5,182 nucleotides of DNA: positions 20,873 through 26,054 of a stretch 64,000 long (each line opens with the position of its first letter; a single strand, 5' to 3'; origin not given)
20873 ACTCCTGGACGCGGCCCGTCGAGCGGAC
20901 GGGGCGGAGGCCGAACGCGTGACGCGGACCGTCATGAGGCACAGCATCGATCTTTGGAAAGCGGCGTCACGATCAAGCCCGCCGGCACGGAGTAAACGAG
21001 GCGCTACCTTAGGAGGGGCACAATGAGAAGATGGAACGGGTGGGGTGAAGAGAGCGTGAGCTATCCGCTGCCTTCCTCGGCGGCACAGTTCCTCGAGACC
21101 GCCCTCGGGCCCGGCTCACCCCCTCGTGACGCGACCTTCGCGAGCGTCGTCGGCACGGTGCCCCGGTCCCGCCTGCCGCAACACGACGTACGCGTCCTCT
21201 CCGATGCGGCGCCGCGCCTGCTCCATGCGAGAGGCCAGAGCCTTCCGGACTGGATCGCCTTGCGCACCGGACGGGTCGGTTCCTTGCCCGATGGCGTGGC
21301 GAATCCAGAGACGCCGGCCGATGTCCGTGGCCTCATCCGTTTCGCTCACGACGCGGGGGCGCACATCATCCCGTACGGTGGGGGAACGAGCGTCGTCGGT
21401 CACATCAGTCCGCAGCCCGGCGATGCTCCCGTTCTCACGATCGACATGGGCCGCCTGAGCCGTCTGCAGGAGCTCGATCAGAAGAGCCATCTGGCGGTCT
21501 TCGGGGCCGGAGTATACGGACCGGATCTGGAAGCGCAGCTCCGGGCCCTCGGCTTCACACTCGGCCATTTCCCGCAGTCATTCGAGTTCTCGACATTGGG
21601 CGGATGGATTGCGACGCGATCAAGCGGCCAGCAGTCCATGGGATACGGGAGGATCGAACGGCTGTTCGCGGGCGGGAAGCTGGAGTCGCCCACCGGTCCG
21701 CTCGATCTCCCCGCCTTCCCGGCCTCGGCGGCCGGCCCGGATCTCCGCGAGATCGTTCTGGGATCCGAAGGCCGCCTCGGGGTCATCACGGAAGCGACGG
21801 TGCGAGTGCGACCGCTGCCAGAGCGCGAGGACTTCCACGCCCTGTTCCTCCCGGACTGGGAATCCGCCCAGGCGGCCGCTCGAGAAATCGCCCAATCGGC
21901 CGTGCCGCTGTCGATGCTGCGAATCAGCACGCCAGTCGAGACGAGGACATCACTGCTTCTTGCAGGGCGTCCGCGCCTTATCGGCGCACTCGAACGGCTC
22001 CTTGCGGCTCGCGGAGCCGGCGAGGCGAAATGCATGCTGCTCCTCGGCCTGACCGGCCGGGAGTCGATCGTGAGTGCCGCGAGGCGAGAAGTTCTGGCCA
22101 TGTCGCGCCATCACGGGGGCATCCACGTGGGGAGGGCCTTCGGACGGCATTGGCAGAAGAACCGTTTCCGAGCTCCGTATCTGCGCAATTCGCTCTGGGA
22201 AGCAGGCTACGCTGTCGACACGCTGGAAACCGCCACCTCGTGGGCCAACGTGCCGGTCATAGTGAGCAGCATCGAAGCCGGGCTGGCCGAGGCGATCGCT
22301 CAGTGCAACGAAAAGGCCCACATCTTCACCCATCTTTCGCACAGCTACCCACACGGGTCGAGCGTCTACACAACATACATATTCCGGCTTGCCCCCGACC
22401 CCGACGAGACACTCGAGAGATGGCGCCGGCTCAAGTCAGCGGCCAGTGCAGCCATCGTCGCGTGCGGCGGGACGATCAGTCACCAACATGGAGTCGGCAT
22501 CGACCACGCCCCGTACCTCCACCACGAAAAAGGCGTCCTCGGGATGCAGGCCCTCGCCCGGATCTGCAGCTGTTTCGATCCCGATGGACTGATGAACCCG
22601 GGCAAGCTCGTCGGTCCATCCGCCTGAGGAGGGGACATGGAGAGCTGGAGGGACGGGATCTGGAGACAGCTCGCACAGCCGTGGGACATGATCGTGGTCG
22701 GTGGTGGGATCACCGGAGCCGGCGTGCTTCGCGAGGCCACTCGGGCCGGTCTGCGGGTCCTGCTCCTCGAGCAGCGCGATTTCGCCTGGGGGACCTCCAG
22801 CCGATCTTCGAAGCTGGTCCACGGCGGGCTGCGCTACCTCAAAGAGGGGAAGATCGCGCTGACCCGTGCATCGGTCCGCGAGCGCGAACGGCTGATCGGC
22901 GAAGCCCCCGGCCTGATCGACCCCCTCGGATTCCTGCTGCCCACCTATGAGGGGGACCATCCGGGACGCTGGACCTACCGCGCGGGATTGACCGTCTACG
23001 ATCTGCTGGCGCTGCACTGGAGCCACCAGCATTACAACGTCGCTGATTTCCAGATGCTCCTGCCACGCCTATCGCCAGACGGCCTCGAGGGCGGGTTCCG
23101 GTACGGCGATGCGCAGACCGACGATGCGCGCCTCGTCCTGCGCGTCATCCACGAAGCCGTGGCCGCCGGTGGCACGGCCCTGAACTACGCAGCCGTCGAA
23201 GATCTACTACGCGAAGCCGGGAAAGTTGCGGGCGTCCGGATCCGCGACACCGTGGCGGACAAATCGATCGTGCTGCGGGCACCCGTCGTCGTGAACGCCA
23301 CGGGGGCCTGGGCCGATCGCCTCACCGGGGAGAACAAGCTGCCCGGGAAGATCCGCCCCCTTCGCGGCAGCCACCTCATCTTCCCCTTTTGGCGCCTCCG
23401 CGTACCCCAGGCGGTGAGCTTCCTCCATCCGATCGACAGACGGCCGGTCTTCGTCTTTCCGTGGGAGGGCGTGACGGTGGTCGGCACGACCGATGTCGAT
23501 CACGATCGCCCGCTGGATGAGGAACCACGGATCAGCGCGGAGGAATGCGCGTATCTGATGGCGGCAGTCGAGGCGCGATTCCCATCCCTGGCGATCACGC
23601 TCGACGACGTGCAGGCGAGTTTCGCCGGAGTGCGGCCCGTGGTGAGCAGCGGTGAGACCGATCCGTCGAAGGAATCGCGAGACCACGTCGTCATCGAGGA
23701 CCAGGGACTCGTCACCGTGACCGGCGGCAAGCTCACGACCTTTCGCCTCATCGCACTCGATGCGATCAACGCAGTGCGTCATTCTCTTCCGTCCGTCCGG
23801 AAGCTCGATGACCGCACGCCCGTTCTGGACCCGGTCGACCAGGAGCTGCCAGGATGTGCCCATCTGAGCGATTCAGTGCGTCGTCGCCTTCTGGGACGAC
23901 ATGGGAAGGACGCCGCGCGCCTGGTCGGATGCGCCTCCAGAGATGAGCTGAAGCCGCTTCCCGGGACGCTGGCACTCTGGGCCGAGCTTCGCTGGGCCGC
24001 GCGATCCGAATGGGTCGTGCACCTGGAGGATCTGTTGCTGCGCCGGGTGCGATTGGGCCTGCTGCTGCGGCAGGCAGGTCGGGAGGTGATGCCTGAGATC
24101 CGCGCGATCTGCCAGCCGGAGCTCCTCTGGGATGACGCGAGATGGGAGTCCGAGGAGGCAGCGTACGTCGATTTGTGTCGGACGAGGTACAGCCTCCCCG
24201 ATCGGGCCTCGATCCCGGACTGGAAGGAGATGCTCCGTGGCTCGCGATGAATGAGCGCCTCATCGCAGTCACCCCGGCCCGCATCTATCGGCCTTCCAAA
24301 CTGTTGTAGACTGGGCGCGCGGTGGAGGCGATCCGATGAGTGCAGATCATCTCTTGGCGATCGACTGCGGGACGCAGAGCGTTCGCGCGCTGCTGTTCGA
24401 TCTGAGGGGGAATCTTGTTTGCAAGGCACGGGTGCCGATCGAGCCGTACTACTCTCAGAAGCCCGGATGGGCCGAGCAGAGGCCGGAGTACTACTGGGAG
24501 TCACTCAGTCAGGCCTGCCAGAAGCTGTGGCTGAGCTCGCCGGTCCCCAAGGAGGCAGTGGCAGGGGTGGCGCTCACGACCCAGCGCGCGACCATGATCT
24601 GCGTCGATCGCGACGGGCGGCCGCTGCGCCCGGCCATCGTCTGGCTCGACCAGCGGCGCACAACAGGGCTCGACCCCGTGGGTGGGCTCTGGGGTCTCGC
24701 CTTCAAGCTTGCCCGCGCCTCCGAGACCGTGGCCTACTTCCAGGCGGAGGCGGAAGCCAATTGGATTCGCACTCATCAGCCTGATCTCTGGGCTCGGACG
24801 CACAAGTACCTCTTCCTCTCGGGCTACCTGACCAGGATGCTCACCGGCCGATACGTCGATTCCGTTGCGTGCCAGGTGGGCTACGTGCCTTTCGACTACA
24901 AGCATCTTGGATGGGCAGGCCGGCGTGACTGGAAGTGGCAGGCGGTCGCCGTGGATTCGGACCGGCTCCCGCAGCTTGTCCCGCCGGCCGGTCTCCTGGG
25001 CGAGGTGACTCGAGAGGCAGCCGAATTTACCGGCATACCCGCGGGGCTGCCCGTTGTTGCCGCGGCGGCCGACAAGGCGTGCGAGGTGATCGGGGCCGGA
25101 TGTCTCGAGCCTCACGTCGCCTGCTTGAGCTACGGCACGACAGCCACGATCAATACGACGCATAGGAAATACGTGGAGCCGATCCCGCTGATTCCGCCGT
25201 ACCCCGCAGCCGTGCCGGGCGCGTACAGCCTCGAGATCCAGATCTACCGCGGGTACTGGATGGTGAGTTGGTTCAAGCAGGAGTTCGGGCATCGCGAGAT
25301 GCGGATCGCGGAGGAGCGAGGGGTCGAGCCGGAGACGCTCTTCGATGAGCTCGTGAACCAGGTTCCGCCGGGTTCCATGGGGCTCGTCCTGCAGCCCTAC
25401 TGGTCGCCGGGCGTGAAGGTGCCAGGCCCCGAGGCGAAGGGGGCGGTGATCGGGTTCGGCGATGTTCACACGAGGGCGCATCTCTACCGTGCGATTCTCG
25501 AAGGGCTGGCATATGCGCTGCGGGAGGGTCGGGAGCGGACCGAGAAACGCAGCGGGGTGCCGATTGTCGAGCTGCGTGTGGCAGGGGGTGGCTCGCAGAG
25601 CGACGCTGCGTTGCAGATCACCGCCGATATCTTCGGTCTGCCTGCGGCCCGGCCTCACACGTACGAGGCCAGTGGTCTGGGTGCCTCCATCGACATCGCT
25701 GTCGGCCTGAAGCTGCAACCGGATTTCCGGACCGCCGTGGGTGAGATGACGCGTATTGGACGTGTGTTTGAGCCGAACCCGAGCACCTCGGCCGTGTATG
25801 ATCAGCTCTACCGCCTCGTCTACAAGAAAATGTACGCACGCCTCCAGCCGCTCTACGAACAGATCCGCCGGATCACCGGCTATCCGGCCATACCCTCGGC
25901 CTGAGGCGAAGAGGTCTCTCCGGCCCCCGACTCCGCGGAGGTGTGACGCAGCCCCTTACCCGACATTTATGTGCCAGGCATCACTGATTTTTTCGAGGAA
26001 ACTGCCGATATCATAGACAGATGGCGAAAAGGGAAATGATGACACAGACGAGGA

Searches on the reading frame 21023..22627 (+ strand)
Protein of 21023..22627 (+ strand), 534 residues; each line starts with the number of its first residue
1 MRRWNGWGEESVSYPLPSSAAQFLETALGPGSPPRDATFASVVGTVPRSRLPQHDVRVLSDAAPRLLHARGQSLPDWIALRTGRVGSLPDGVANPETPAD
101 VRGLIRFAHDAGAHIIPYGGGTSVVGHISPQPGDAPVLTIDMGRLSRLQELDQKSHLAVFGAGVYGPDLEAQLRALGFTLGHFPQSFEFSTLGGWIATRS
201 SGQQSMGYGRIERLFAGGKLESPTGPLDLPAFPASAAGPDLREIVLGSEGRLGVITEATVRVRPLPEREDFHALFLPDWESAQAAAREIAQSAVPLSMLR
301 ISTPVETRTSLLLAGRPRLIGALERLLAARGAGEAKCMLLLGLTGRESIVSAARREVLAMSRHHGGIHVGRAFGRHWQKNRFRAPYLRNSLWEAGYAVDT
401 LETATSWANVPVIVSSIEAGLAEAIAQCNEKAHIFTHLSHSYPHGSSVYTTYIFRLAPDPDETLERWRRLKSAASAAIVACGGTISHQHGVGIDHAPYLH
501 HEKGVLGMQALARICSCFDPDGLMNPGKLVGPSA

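Call 28: search_protein_families(library=pfam, proteins=[window:21023-22627:+], max_evalue=0.0001)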
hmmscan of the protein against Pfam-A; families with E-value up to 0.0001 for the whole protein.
window:21023-22627:+ (534 aa): 2 families
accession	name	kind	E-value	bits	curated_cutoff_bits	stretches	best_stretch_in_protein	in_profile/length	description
PF02913.24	FAD-oxidase_C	-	1.9e-38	133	21.2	1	266-529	2-248/248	FAD linked oxidases, C-terminal domain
PF01565.28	FAD_binding_4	-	7.5e-27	94.2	26.4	1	89-220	1-128/139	FAD binding domain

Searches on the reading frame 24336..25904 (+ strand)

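Call 28: search_protein_families(library=pfam, proteins=[window:24336-25904:+], max_evalue=0.0001)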
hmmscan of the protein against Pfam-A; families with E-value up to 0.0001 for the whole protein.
window:24336-25904:+ (522 aa): 2 families
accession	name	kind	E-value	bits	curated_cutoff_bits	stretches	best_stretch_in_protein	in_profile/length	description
PF00370.27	FGGY_N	-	7.9e-41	140.7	28.8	1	7-253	3-245/245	FGGY family of carbohydrate kinases, N-terminal domain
PF02782.22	FGGY_C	-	2.8e-26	93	27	1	263-452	2-192/198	FGGY family of carbohydrate kinases, C-terminal domain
